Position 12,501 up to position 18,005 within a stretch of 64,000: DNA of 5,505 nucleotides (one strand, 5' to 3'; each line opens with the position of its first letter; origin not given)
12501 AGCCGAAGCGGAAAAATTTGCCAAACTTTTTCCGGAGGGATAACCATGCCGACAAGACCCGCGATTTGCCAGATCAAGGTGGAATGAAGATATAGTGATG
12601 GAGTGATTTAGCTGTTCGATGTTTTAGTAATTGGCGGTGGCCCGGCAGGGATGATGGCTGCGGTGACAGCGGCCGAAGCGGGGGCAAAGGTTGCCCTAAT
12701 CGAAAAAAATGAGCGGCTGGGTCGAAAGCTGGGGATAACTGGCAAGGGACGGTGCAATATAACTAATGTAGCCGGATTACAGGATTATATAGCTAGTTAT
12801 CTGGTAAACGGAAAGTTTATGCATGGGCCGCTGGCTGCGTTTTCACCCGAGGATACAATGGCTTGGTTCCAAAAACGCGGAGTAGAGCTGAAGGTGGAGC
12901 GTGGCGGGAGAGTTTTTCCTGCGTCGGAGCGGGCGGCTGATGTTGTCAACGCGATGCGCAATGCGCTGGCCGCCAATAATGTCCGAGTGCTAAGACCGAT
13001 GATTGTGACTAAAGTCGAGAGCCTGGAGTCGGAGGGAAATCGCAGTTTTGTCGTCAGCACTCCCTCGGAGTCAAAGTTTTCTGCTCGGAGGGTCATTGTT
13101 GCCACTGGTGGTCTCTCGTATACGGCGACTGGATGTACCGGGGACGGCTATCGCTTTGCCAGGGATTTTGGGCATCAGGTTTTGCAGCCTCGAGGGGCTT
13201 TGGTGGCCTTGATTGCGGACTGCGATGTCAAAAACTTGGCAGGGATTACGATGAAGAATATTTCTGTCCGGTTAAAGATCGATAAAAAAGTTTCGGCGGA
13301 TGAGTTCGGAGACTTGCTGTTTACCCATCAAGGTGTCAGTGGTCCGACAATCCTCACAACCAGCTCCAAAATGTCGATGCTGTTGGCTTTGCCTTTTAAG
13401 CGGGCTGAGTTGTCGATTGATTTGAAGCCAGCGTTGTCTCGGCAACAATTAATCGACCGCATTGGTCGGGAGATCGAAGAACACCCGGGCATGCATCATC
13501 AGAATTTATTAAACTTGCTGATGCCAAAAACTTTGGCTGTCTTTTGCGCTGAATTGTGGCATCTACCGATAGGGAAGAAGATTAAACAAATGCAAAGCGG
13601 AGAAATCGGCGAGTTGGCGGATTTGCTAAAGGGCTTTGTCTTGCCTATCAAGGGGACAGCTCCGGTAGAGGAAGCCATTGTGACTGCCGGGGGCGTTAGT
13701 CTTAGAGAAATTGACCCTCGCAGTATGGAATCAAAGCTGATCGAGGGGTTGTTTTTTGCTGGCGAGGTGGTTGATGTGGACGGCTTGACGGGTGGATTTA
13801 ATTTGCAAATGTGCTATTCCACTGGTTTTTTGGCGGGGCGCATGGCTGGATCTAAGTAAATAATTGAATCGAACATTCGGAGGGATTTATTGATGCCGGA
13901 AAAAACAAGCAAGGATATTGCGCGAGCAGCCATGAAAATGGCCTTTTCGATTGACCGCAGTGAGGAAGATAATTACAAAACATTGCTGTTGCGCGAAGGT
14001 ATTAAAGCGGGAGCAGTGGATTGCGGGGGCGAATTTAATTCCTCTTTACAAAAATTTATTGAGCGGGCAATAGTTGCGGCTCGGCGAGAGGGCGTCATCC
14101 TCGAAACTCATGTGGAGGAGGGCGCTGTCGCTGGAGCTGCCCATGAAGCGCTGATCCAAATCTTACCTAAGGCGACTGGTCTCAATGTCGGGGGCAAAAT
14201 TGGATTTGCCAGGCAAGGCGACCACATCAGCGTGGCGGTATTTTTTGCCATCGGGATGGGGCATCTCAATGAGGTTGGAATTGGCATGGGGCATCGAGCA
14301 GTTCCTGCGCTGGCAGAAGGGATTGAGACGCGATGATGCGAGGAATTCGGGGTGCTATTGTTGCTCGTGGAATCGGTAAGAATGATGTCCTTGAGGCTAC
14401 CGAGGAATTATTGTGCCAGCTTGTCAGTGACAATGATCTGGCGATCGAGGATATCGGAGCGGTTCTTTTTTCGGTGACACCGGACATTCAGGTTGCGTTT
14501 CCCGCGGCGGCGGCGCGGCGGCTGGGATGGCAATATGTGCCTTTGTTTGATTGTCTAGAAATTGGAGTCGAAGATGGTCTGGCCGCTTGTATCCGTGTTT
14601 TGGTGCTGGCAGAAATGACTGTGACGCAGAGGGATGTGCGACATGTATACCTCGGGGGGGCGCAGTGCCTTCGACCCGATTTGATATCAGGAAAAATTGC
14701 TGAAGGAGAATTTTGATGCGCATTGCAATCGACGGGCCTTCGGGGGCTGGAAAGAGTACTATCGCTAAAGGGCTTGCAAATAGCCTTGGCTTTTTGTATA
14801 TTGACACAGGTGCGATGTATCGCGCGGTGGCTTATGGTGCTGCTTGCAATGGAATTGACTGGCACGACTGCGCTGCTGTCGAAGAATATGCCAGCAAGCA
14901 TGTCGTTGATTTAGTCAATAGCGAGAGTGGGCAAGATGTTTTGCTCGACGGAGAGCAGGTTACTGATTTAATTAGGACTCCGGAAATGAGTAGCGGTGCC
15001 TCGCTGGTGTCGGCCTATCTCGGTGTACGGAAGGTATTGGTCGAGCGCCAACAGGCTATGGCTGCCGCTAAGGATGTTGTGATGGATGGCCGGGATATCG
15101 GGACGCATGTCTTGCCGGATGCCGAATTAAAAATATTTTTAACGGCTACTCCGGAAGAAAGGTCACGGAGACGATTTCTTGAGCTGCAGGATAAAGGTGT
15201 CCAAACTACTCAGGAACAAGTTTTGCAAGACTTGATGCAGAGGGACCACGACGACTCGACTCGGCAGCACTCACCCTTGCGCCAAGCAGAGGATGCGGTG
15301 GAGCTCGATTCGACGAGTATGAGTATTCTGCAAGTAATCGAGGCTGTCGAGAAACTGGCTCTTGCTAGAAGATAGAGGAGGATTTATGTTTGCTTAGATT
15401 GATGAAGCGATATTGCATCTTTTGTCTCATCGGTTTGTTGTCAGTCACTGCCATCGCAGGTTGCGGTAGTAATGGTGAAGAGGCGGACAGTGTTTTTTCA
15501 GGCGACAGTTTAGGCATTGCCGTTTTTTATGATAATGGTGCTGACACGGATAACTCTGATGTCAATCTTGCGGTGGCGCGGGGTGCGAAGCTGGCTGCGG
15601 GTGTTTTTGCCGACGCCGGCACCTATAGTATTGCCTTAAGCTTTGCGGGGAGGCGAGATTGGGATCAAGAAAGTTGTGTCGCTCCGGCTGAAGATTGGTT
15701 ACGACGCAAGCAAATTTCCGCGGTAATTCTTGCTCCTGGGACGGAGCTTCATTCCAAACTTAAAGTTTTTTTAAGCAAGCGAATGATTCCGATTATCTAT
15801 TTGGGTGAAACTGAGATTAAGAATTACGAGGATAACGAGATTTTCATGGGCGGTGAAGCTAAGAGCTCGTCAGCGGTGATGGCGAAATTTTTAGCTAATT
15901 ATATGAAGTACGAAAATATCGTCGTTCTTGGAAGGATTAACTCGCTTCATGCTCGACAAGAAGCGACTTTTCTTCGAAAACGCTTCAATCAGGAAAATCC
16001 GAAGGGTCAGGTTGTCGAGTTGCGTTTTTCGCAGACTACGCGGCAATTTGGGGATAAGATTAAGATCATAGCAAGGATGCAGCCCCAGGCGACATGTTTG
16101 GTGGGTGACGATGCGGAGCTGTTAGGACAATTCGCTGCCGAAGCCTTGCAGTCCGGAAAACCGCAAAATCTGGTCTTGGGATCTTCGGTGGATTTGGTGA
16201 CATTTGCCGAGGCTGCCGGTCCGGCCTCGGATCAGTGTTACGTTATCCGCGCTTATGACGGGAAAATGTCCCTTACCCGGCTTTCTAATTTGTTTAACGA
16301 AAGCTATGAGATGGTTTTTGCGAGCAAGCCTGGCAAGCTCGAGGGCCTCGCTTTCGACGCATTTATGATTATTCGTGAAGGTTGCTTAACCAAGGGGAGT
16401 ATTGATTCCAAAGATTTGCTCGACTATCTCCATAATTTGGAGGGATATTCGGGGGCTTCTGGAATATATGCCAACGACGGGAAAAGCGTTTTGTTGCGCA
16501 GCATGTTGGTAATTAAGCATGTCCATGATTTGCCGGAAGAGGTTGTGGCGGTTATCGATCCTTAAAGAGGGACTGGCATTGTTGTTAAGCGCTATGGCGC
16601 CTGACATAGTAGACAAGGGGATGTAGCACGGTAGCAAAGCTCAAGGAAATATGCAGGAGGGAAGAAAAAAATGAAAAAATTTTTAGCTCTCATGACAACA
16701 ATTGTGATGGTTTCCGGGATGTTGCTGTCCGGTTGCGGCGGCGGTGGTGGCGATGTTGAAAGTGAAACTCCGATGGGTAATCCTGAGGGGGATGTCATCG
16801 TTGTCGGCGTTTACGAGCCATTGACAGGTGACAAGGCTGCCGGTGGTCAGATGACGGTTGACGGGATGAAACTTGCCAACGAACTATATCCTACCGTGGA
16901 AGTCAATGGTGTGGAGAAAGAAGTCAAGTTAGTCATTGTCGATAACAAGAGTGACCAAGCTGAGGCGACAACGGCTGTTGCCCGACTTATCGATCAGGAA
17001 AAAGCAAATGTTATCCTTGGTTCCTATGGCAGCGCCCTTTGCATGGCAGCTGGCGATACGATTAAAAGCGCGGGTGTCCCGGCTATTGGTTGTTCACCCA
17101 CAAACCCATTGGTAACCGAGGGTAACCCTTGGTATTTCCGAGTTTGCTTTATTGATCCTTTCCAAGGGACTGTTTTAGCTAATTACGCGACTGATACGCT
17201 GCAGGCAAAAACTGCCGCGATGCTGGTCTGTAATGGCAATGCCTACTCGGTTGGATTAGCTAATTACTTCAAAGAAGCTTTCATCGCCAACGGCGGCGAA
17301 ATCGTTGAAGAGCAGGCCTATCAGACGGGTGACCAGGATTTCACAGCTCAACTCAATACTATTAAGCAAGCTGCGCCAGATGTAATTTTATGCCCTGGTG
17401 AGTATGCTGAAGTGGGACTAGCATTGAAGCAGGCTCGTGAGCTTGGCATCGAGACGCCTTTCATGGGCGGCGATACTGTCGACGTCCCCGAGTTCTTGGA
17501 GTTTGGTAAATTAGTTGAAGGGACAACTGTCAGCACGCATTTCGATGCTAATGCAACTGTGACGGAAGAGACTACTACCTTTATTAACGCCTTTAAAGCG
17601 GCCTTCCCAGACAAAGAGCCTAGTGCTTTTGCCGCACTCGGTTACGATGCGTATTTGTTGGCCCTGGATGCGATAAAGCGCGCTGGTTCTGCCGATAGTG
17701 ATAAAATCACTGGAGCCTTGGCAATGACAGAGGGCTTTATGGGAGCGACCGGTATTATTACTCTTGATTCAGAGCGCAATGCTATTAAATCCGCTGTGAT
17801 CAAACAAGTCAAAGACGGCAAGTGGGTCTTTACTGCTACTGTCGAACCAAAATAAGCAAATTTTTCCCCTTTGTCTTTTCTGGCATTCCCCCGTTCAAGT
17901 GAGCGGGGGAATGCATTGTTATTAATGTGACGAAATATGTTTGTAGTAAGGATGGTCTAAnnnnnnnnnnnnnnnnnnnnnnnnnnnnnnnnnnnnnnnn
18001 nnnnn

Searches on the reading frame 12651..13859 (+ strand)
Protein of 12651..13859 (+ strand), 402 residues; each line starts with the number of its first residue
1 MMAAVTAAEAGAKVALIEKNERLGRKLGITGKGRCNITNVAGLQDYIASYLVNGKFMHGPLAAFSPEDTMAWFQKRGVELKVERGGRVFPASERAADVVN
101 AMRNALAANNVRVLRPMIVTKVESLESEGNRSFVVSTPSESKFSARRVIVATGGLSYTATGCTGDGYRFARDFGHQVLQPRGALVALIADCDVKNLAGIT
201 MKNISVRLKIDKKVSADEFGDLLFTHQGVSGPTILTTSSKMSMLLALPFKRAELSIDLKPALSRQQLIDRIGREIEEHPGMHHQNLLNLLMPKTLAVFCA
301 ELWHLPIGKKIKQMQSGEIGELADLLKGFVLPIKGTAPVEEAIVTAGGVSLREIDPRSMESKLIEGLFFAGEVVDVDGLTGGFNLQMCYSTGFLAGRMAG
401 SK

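Call 18: search_protein_families(library=pfam, proteins=[window:12651-13859:+], max_evalue=0.0001)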
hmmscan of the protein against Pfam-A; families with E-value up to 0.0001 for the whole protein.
window:12651-13859:+ (402 aa): 6 families
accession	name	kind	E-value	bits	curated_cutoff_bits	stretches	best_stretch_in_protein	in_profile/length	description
PF03486.20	HI0933_like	-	1.1e-77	261.2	50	1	1-397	13-243/244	HI0933-like protein Rossmann domain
PF22780.1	HI0933_like_1st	-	2.4e-29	102.7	27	1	192-344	15-165/165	HI0933-like protein barrel and H2TH domain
PF01134.28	GIDA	-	1.5e-05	24.7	22.1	0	352-400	343-384/391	Glucose inhibited division protein A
PF12831.13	FAD_oxidored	-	3e-05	24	27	1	2-153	13-145/416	FAD dependent oxidoreductase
PF01266.30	DAO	-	3.2e-05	24.1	27.9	0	94-157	147-207/353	FAD dependent oxidoreductase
PF00890.30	FAD_binding_2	-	6.2e-05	22.8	20.4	0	1-24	12-35/414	FAD binding domain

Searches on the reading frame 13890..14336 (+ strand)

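Call 61: search_protein_families(library=pfam, proteins=[window:13890-14336:+], max_evalue=0.00001)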
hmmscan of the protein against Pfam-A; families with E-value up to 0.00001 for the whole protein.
window:13890-14336:+ (148 aa): 1 family
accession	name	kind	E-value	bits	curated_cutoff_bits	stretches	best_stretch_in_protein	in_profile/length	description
PF09021.16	HutP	-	8.7e-45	152.5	25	1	10-136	1-128/128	HutP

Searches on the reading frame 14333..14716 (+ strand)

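Call 61: search_protein_families(library=pfam, proteins=[window:14333-14716:+], max_evalue=0.00001)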
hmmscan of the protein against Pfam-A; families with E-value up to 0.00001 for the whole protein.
window:14333-14716:+ (127 aa): 1 family
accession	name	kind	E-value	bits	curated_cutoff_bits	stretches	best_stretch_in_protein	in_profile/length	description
PF07736.16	CM_1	-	5.2e-38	130.5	27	1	2-117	1-116/116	Chorismate mutase type I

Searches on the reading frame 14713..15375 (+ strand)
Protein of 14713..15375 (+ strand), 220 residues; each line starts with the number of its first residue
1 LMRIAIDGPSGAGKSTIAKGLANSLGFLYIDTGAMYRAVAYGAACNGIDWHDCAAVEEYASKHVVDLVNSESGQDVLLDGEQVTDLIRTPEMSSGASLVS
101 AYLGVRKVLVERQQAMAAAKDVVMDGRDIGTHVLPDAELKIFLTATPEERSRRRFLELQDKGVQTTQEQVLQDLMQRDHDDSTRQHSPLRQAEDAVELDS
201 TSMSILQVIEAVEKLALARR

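Call 61: search_protein_families(library=pfam, proteins=[window:14713-15375:+], max_evalue=0.00001)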
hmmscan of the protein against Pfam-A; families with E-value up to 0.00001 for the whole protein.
window:14713-15375:+ (220 aa): 3 families
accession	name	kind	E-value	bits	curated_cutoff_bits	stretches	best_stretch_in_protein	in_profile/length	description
PF02224.24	Cytidylate_kin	-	5.5e-72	242.3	26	1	4-214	1-207/211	Cytidylate kinase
PF13189.12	Cytidylate_kin2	-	2.7e-10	41.2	28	1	4-176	2-145/176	Cytidylate kinase-like family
PF13238.12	AAA_18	-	2.5e-09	38.1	29.4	1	4-153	1-107/128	AAA domain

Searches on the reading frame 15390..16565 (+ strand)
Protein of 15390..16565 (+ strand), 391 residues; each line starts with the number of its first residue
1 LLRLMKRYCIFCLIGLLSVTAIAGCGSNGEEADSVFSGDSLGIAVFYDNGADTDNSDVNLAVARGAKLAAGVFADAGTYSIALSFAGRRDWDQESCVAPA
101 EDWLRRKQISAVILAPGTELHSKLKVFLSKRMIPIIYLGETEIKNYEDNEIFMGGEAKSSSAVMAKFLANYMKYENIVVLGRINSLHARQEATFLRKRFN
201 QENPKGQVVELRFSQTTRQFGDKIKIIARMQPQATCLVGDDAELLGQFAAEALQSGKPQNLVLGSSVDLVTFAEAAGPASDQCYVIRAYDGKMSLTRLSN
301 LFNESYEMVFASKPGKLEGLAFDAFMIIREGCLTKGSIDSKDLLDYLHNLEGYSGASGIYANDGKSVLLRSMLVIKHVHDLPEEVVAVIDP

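Call 61: search_protein_families(library=pfam, proteins=[window:15390-16565:+], max_evalue=0.00001)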
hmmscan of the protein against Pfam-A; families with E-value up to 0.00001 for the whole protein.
window:15390-16565:+ (391 aa): 1 family
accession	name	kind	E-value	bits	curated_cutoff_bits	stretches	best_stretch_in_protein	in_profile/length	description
PF13458.12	Peripla_BP_6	-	3e-09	37.4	31.7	1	57-360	16-320/343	Periplasmic binding protein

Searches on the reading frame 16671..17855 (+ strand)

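Call 61: search_protein_families(library=pfam, proteins=[window:16671-17855:+], max_evalue=0.00001)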
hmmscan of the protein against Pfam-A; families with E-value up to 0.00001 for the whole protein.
window:16671-17855:+ (394 aa): 3 families
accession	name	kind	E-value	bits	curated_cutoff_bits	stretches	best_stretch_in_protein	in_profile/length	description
PF13458.12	Peripla_BP_6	-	6.4e-54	184.3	31.7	1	43-383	2-342/343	Periplasmic binding protein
PF13433.12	Peripla_BP_5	-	7.8e-17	61.8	27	1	169-381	124-337/363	Periplasmic binding protein domain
PF01094.35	ANF_receptor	-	8e-15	55.2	25.4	1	84-380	24-350/353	Receptor family ligand binding region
